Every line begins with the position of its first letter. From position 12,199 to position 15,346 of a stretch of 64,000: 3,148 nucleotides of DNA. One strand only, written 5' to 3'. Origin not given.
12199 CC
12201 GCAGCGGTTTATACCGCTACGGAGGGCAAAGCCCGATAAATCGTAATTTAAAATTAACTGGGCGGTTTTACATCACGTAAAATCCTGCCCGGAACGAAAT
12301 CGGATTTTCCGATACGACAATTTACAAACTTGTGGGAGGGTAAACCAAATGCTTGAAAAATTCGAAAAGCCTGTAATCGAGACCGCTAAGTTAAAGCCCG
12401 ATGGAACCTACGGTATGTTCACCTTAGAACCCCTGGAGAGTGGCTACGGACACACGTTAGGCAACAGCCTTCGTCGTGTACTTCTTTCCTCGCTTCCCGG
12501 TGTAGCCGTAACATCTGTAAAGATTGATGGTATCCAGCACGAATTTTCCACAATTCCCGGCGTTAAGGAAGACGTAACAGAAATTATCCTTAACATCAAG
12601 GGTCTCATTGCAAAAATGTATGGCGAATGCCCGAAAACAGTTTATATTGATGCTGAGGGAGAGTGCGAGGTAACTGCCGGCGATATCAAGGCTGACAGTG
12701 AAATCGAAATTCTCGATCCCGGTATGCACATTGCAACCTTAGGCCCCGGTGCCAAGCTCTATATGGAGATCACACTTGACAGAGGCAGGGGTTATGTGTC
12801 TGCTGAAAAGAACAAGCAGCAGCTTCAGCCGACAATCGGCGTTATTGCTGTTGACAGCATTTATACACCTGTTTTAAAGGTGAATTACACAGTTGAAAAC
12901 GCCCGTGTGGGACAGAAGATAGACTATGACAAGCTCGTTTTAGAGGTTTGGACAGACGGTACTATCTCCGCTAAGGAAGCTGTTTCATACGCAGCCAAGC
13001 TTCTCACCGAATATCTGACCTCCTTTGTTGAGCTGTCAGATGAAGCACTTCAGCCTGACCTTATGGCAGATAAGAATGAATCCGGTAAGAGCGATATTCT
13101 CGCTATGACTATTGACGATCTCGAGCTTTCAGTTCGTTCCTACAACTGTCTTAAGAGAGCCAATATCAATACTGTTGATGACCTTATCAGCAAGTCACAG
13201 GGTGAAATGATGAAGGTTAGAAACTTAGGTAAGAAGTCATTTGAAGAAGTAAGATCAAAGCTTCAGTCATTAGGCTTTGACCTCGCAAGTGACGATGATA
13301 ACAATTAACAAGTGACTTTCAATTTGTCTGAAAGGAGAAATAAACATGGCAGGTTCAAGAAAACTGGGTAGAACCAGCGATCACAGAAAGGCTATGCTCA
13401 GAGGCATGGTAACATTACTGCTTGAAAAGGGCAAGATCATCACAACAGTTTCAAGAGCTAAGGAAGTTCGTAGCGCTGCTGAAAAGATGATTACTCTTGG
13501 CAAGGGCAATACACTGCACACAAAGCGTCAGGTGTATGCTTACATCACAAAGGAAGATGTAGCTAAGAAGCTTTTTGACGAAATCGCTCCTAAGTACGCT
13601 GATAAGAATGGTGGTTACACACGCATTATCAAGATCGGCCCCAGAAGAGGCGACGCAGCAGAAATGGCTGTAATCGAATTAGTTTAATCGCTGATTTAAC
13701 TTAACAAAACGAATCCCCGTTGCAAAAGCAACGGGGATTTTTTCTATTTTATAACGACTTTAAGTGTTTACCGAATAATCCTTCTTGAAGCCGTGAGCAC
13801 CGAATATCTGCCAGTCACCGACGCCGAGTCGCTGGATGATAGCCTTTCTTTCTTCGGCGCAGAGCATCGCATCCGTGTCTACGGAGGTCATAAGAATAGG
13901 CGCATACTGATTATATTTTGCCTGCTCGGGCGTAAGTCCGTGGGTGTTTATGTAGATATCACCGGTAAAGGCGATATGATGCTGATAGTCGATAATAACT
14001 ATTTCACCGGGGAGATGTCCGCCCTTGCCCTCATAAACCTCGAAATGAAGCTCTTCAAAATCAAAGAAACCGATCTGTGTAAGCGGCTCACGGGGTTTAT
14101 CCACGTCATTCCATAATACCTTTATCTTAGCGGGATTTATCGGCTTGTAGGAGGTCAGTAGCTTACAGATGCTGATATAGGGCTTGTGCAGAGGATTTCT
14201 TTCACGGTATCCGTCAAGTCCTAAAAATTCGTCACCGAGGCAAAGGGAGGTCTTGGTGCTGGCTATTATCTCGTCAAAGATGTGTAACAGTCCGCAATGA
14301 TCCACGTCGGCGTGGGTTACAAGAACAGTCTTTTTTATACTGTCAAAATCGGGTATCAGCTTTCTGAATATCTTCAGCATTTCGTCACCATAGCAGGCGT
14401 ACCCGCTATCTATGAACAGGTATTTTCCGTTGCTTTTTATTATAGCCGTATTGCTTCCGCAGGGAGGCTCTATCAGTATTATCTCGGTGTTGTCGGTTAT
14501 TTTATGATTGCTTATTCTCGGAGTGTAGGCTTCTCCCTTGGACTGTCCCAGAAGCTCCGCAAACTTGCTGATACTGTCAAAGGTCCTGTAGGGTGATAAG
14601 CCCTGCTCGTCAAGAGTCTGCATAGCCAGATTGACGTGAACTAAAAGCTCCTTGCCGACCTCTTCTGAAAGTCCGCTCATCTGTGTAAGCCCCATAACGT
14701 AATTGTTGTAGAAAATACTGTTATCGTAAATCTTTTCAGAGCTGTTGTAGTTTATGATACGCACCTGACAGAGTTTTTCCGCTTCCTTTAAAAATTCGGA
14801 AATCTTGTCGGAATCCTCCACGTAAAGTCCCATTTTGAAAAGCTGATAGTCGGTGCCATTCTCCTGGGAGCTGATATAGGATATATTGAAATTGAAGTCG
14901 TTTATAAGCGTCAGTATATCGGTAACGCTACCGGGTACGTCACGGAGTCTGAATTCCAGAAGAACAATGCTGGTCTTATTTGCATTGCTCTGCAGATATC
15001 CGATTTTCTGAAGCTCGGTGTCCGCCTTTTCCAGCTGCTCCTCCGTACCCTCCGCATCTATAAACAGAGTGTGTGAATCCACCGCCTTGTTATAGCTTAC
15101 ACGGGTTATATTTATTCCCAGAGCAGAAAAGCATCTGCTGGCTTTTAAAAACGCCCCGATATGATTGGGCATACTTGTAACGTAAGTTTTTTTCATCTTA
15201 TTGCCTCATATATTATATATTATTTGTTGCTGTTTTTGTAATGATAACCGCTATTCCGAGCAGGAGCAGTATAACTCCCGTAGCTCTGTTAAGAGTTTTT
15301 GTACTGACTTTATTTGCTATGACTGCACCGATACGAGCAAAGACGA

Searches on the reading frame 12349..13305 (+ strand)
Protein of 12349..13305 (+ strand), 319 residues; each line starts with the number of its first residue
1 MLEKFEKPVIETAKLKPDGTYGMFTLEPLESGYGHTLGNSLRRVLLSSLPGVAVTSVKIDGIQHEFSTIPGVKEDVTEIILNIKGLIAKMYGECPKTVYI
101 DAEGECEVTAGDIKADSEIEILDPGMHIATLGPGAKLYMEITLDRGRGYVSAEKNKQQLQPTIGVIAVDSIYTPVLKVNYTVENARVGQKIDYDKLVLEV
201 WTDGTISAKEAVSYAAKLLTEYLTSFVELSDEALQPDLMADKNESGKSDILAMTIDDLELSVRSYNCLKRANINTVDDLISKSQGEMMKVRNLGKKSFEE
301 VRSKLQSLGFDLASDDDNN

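Call 52: search_protein_families(library=pfam, proteins=[window:12349-13305:+], max_evalue=0.00001)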
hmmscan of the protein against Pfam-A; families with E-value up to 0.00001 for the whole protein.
window:12349-13305:+ (319 aa): 3 families
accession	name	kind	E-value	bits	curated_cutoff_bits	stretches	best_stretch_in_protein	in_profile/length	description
PF01000.31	RNA_pol_A_bac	-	1.1e-36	126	33.9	1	57-173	1-119/119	RNA polymerase Rpb3/RpoA insert domain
PF03118.21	RNA_pol_A_CTD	-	3.2e-27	94.5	23.8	1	244-306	4-66/67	Bacterial RNA polymerase, alpha chain C terminal domain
PF01193.29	RNA_pol_L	-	8.7e-27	93.1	24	1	27-222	1-73/74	RNA polymerase Rpb3/Rpb11 dimerisation domain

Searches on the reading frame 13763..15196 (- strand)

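Call 52: search_protein_families(library=pfam, proteins=[window:13763-15196:-], max_evalue=0.00001)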
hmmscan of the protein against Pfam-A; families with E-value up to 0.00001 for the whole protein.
window:13763-15196:- (478 aa): 3 families
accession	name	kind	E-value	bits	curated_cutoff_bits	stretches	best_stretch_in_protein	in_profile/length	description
PF01842.31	ACT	-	8.6e-11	41.9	27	0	79-143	2-65/66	ACT domain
PF00753.33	Lactamase_B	-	1.9e-07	31.6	22.7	1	245-414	3-150/196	Metallo-beta-lactamase superfamily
PF22629.2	ACT_AHAS_ss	-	5.9e-06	26.8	27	0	81-145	2-65/67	AHAS small subunit-like ACT domain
